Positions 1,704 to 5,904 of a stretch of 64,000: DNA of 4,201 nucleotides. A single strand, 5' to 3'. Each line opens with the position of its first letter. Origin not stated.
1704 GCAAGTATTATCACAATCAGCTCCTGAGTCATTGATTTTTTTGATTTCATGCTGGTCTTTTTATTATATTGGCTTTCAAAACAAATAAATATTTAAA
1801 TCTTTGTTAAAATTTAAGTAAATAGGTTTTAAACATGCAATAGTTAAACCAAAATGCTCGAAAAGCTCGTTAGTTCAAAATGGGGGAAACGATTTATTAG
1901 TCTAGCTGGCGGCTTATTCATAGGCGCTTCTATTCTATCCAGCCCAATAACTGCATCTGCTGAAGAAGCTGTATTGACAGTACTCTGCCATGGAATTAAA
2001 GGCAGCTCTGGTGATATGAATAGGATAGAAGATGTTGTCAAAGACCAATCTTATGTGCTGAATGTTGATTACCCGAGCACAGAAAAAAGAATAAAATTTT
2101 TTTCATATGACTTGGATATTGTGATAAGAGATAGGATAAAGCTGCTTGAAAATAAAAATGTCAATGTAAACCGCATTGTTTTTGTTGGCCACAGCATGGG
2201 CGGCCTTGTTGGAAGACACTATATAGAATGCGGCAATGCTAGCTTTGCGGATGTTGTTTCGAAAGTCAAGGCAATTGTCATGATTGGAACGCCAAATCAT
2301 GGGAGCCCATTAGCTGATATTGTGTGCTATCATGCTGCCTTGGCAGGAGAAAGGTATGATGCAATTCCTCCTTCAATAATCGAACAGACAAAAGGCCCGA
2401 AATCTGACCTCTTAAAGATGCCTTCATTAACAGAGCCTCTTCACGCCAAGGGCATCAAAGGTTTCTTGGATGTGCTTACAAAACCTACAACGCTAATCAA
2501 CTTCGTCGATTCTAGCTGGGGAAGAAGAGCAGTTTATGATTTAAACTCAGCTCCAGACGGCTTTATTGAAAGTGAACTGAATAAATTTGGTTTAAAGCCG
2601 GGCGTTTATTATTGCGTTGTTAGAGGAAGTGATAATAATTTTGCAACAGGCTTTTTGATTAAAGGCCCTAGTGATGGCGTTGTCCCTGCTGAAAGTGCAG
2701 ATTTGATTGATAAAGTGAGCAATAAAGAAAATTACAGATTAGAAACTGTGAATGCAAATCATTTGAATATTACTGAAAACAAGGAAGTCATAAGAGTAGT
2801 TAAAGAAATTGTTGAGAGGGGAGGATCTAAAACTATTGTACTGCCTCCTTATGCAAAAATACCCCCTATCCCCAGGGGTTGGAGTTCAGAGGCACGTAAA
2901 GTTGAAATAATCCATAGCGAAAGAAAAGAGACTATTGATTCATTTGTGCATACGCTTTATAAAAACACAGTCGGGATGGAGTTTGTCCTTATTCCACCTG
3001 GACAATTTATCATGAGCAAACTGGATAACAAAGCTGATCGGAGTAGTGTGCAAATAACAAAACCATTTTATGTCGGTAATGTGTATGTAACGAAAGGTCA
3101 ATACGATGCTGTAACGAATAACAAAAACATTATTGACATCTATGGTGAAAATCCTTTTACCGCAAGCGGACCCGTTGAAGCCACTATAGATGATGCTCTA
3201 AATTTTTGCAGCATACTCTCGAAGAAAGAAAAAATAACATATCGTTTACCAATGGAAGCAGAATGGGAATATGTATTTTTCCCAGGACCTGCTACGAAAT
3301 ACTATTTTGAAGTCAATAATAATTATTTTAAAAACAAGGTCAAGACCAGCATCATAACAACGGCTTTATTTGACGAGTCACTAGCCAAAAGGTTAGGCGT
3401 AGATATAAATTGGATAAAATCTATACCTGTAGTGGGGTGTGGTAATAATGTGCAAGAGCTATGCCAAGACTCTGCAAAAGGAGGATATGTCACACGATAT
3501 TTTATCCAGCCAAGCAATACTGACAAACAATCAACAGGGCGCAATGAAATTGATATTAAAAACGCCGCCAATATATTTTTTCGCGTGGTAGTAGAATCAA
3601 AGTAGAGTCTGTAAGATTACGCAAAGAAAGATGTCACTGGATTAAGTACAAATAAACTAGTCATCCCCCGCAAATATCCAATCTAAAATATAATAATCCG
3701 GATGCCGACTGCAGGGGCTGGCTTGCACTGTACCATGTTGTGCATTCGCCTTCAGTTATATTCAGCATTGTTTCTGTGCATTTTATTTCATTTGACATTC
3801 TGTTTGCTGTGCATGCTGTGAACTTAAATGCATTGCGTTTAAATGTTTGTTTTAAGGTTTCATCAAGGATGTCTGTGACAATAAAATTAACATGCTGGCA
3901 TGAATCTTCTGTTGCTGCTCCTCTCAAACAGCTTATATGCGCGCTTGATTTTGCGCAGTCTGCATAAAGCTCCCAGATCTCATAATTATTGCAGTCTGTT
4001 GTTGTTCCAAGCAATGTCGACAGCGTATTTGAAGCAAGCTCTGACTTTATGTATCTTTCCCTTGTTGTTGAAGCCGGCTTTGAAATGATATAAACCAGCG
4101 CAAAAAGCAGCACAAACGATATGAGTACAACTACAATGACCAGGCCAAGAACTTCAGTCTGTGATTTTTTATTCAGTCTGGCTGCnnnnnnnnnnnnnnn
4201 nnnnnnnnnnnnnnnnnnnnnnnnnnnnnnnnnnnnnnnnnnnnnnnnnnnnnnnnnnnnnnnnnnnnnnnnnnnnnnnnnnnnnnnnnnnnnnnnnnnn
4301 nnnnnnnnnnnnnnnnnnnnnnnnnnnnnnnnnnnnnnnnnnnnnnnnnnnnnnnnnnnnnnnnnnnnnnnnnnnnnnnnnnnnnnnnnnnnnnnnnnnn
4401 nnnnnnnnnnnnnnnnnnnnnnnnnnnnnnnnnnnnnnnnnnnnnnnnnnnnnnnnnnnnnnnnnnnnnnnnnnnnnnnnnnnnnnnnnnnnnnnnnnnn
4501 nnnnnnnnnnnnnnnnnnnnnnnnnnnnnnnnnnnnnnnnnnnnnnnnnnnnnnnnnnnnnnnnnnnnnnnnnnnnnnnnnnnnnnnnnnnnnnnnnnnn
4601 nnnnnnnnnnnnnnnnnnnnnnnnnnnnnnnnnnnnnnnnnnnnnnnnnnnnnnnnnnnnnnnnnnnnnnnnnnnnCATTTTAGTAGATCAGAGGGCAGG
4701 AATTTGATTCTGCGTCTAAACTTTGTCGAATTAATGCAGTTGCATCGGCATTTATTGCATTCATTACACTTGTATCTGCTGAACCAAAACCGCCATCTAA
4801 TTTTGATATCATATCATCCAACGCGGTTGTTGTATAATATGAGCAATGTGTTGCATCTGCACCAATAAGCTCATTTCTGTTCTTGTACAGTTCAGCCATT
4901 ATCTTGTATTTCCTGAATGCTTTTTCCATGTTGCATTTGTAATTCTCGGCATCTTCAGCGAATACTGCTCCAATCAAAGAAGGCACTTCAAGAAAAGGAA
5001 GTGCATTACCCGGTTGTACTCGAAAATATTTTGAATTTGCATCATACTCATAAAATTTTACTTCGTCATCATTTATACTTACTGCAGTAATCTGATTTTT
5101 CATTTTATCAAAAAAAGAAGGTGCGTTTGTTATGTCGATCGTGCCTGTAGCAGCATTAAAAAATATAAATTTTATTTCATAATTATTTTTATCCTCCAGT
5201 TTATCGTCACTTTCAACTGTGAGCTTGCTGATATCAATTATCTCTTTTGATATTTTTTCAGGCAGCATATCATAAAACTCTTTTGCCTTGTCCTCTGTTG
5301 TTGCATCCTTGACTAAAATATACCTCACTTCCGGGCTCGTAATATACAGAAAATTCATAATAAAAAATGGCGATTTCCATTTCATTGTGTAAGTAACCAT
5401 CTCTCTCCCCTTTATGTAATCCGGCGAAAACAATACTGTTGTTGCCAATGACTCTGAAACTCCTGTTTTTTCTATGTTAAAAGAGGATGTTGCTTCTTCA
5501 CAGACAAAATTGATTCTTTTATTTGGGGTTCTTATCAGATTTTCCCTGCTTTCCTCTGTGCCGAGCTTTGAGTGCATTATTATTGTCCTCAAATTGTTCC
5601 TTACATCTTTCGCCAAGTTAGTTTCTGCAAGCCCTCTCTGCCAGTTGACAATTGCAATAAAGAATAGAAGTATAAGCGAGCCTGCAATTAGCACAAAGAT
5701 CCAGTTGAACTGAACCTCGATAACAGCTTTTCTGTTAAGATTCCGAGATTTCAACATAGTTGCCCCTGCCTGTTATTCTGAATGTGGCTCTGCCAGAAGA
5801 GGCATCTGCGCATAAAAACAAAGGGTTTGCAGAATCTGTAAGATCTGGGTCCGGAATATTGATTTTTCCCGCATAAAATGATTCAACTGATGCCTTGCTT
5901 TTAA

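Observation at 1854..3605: Secreted fusion of a PGAP1-like lipase domain with an FGE-sulfatase domain; a paralogous lipase domain is embedded in the giant adhesin (~53160..53560)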

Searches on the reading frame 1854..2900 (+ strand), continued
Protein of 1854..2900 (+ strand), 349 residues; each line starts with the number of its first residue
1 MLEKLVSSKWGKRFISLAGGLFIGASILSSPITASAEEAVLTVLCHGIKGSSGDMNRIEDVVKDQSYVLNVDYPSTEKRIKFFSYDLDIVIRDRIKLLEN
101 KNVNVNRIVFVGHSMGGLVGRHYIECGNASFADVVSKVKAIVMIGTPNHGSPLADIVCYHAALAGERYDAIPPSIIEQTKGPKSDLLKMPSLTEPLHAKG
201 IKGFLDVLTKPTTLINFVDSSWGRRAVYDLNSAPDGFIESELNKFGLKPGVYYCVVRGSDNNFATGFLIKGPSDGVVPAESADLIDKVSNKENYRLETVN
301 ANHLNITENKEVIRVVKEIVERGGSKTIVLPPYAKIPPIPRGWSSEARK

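Call 52: search_solved_structures(query=A2, max_evalue=0.01, show_alignments=2)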
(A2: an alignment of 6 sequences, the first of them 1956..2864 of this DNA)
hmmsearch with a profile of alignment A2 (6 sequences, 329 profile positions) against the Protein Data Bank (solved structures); distinct sequences matched with E-value up to 0.01: 42.
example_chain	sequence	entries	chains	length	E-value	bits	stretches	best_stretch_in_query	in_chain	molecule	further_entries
4ose_A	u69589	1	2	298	1.6e-07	34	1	43-121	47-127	Putative Hydrolase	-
7x2p_A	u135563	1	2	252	2.1e-06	30.4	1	33-175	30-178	Putative lipase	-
7tvw_A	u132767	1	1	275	1.5e-05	27.6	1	39-120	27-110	Alpha/beta-Hydrolases superfamily protein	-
6wpx_A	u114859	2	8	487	3.4e-05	26.4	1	43-184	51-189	BlEst2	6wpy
4opm_A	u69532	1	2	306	7.5e-05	25.2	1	43-120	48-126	Lipase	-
3d2c_A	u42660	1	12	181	0.00023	23.7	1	40-145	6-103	Lipase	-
3qmm_A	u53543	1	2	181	0.00023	23.6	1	40-145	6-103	Lipase estA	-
7xrh_A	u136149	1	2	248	0.00026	23.5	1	42-120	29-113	Cinnamoyl esterase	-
1a7u_A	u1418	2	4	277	0.00049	22.6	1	40-134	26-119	CHLOROPEROXIDASE T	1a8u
7v3k_A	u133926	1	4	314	0.00053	22.5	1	103-154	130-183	Putative lipase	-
1bro_A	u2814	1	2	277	0.00056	22.4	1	40-134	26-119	BROMOPEROXIDASE A2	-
1r3d_A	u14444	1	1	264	0.00057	22.4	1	41-118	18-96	conserved hypothetical protein VC1974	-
7c4d_A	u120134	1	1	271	0.00065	22.2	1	40-117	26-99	Putative esterase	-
1vkh_A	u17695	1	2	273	0.00081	21.9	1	21-119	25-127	putative serine hydrolase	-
3d2b_A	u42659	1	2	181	0.0009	21.7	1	40-145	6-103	Lipase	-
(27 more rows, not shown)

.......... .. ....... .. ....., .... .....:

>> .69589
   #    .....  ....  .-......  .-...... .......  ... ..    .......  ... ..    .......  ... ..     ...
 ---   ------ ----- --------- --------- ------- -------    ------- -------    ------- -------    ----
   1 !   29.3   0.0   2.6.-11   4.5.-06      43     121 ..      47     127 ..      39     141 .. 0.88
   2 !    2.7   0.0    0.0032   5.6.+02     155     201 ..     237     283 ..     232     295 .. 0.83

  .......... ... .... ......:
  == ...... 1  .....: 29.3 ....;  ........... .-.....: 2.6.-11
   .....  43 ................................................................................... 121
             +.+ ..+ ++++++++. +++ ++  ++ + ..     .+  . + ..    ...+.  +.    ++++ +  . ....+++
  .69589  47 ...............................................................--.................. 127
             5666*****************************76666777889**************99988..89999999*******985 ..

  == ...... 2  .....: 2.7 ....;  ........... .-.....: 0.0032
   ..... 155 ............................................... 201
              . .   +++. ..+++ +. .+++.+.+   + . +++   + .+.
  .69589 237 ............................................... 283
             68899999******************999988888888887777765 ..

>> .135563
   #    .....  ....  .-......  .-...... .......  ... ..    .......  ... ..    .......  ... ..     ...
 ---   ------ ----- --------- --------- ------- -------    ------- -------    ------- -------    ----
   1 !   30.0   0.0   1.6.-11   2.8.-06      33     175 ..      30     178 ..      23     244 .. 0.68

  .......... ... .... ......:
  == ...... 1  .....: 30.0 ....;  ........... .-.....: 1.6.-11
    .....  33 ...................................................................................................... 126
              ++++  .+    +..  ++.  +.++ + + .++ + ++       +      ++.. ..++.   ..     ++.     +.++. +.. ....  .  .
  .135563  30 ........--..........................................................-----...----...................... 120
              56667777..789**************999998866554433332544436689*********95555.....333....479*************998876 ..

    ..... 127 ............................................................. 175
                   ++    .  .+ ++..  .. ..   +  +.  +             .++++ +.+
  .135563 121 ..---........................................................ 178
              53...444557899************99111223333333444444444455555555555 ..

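Call 55: find_related_loci(query=A2, collection=genome_contigs, flank=6000)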
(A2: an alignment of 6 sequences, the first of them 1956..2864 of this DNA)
Query A2 (303 aa) in genome_contigs; peptide patterns used: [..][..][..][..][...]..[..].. (x = any residue, [..] = any of these).
600 stretches matched a pattern (row limit reached: there are more); 494 encode a relative of the query (tblastn E <= 1e-3); the best 80 are kept; 80 distinct loci.
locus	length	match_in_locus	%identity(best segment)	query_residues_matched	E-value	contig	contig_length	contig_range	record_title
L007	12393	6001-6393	35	10-144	5e-16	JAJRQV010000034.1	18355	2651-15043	MAG: Campylobacterales bacterium isolate Dive100_bin10.89 k141_226266, whole genome shotgun sequence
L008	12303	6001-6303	41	9-120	2e-15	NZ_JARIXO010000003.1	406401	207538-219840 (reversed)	Pseudomonas sp. 1928-m scaffold3.1, whole genome shotgun sequence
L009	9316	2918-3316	36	9-156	3e-14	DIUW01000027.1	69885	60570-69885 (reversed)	MAG TPA_asm: Legionellaceae bacterium UBA6148 UBA6148_contig_46558, whole genome shotgun sequence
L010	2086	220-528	37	9-122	5e-14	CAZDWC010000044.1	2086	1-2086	MAG TPA_asm: uncultured Pseudomonadales bacterium isolate SRP302895_co1_220 genome assembly, contig: NODE_131184_length_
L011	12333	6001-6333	31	1-121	1e-13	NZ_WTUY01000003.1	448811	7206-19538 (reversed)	Alcanivorax sp. DP30 scaffold3, whole genome shotgun sequence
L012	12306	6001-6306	34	9-122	7e-13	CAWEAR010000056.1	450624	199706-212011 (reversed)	MAG: uncultured delta proteobacterium isolate MFD01299.bin.2.104 genome assembly, contig: contig_9394, whole genome shot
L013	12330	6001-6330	32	4-123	9e-13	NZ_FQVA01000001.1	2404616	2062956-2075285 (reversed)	Microbulbifer donghaiensis strain CGMCC 1.7063, whole genome shotgun sequence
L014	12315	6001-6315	34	9-123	9e-13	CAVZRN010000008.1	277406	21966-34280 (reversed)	MAG: uncultured Gammaproteobacteria bacterium isolate MFD09671.bin.3.6 genome assembly, contig: contig_38150, whole geno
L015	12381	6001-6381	31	2-133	1e-12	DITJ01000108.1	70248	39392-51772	MAG TPA_asm: Alphaproteobacteria bacterium UBA6187 UBA6187_contig_64070, whole genome shotgun sequence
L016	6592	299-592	35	9-117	1e-12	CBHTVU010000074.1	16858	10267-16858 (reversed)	MAG TPA_asm: uncultured Gammaproteobacteria bacterium isolate ERR14722427_concoct_26 genome assembly, contig: ERZ2733682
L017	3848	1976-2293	34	9-124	1e-12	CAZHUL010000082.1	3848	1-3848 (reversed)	MAG TPA_asm: uncultured Gammaproteobacteria bacterium isolate SRP062349_co1_298 genome assembly, contig: NODE_10580_leng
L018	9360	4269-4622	37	9-137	2e-12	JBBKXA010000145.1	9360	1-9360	MAG: Bdellovibrionales bacterium isolate metabat_bins.224 k119_4291079, whole genome shotgun sequence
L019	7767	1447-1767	33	1-121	2e-12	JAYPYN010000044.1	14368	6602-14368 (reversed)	MAG: Balneolaceae bacterium isolate 139587_S188_concoct_bins.tsv.125 NODE_4317_length_14368_cov_3.811011, whole genome s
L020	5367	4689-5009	39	5-121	2e-12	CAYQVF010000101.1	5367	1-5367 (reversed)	MAG TPA_asm: uncultured Chromatiaceae bacterium isolate SRP128015_co1_170 genome assembly, contig: NODE_27392_length_536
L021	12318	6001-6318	33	2-121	2e-12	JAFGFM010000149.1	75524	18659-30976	MAG: Deltaproteobacteria bacterium isolate Zod_Metabat.1317 k87_7563655, whole genome shotgun sequence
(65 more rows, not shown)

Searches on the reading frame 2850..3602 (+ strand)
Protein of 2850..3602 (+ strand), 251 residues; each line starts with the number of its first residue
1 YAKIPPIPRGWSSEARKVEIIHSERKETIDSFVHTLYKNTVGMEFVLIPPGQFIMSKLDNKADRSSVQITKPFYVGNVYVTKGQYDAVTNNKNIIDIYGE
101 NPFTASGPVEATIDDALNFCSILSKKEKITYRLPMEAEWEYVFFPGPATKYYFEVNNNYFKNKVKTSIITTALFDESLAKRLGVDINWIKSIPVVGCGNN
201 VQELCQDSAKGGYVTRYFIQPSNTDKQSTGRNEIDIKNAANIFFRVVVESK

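Call 9: search_protein_families(library=pfam, proteins=[window:2850-3602:+], max_evalue=1)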
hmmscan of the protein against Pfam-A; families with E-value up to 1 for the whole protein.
window:2850-3602:+ (251 aa): 1 family
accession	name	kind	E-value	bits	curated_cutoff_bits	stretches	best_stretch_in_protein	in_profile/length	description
PF03781.23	FGE-sulfatase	-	3.7e-11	43.6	23.3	1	44-167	4-146/255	Sulfatase-modifying factor enzyme 1-like domain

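Call 23: search_solved_structures(query=window:2850-3602:+, max_evalue=0.01, show_alignments=3)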
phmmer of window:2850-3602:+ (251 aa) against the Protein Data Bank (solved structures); distinct sequences matched with E-value up to 0.01: 1.
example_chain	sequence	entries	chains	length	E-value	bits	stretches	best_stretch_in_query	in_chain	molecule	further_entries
5hha_A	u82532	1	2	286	0.0085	18.9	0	43-154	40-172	PvdO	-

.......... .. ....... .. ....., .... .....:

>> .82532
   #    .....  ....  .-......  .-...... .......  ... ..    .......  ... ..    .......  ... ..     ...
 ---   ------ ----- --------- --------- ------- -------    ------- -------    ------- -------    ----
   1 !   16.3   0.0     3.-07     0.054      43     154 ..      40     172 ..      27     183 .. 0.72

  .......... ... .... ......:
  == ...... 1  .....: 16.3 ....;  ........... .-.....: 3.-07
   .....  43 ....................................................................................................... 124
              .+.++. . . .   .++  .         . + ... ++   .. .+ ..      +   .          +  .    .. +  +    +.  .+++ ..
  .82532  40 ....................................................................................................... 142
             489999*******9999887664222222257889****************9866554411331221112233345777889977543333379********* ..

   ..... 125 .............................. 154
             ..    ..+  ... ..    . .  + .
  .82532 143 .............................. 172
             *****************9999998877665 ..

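Call 43: search_solved_structures(query=A5, max_evalue=0.00001, show_alignments=0)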
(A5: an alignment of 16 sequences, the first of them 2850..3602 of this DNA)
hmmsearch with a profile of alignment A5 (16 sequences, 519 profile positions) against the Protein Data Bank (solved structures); distinct sequences matched with E-value up to 0.00001: 34.
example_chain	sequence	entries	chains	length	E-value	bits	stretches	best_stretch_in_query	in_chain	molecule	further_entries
5hha_A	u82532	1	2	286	1.5e-50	175.7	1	53-275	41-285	PvdO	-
2y3c_A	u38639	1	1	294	2e-49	172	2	138-275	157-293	TREPONEMA DENTICOLA VARIABLE PROTEIN 1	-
6muj_A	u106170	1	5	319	1.2e-48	169.4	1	57-277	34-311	Formylglycine-generating enzyme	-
2q17_A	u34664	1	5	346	1.6e-48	169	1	57-277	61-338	formylglycine generating enzyme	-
31dc_A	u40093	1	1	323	8.4e-47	163.3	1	53-275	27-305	Formylglycine-generating enzyme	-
5ssy_A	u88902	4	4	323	1.6e-46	162.4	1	53-275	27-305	Formylglycine-generating enzyme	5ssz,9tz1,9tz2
2aft_X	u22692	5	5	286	1.7e-46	162.3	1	53-274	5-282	Sulfatase modifying factor 1 | Sulfatase-modifying factor 1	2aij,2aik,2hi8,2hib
1y1e_X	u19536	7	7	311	1.9e-46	162.1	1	53-275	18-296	C-alpha-formyglycine-generating enzyme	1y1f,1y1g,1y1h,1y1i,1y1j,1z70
2aii_X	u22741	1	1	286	3.2e-46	161.4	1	53-274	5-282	Sulfatase modifying factor 1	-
2afy_X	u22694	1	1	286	4e-46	161.1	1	53-274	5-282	Sulfatase modifying factor 1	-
5ssx_A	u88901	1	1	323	6.7e-46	160.3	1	53-275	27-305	Formylglycine-generating enzyme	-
8aru_A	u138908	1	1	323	1.1e-45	159.6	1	53-275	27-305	Formylglycine-generating enzyme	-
6s07_A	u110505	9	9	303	1.7e-42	149.1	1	54-275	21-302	Formylglycine-generating enzyme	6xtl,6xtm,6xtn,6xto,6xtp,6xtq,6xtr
5nxl_A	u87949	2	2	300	2.1e-42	148.8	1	54-275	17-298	Non-specific serine/threonine protein kinase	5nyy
9ots_A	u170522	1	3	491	2.7e-31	112.1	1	113-276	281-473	Por secretion system protein porK/gldK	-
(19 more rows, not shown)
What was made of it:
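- A profile of the FGE-like domain hits non-catalytic structures as strongly as real FGEs: TvpA, PorK/GldK, pFGE (call 43). A profile of the FGE-like domain hits TvpA 2Y3C at E 2e-49 (call 43).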

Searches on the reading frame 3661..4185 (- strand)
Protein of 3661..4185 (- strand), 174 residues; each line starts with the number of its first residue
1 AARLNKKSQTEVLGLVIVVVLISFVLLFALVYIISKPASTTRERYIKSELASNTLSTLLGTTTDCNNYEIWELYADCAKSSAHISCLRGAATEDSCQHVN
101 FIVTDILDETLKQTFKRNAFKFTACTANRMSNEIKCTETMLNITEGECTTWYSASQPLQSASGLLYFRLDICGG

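Call 10: search_protein_families(library=pfam, proteins=[window:3661-4185:-], max_evalue=0.001)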
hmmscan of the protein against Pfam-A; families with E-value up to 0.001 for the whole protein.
window:3661-4185:- (174 aa): 0 families

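Call 73: search_protein_families(library=pfam, proteins=[window:3661-4185:-], max_evalue=5)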
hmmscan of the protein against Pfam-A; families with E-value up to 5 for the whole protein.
window:3661-4185:- (174 aa): 3 families
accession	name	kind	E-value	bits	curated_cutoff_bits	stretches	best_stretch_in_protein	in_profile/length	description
PF06143.16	Baculo_11_kDa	-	0.087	12.9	28.4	1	14-45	42-73/84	Baculovirus 11 kDa family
PF06024.17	Orf78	-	0.1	13.4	29.4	1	8-34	55-81/101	Orf78 (ac78)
PF12567.14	CD45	-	0.5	10.8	25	1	123-150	27-54/59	Leukocyte receptor CD45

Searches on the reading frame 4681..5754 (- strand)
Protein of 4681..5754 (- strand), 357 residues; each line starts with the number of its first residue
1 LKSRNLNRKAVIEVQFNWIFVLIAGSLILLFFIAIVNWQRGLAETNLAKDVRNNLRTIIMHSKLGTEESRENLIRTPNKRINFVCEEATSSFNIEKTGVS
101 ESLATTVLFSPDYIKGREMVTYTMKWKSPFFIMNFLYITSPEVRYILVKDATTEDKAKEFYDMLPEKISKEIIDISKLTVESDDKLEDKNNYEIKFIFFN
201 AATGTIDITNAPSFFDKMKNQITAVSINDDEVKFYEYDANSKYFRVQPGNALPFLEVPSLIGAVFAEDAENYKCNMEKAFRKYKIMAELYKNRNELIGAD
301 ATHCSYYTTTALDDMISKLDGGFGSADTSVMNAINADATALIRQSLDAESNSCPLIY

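Call 10: search_protein_families(library=pfam, proteins=[window:4681-5754:-], max_evalue=0.001)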
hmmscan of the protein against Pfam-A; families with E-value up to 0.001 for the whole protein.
window:4681-5754:- (357 aa): 0 families

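Call 73: search_protein_families(library=pfam, proteins=[window:4681-5754:-], max_evalue=5)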
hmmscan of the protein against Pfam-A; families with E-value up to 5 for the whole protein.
window:4681-5754:- (357 aa): 1 family
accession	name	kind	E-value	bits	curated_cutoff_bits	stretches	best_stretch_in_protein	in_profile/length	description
PF20119.4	DUF6509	-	0.13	13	23.9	1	177-234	28-83/95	Family of unknown function (DUF6509)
